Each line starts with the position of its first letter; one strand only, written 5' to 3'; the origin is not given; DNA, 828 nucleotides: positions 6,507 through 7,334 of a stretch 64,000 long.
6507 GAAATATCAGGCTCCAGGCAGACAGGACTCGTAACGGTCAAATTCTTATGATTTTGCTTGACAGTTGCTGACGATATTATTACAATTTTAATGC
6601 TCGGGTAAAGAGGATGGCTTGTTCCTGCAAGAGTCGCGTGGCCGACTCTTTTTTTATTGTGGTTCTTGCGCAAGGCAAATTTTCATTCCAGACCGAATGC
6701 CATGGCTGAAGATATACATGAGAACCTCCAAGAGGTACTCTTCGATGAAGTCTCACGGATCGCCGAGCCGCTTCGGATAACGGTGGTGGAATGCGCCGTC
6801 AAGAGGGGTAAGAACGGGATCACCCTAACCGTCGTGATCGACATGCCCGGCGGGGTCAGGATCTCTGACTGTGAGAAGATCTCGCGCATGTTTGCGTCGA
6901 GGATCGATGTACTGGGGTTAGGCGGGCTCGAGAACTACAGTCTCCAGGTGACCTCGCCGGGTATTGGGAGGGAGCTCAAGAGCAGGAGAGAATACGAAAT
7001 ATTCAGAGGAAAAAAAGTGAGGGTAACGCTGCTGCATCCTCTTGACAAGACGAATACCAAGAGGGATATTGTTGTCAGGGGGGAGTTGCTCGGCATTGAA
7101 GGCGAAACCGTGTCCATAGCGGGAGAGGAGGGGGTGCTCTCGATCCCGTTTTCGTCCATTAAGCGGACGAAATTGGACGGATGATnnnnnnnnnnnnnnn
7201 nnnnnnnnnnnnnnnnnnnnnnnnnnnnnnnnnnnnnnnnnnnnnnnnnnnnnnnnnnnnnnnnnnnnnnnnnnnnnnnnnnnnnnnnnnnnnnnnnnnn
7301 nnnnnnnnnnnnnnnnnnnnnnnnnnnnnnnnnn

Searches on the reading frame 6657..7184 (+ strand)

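Call 100: search_protein_families(library=pfam, proteins=[window:6657-7184:+], max_evalue=0.000001)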
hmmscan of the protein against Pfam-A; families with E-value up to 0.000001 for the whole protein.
window:6657-7184:+ (175 aa): 1 family
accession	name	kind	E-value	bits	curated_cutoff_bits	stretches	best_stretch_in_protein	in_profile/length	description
PF02576.22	RimP_N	-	4e-11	43.6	22.7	1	33-103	3-72/73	RimP N-terminal domain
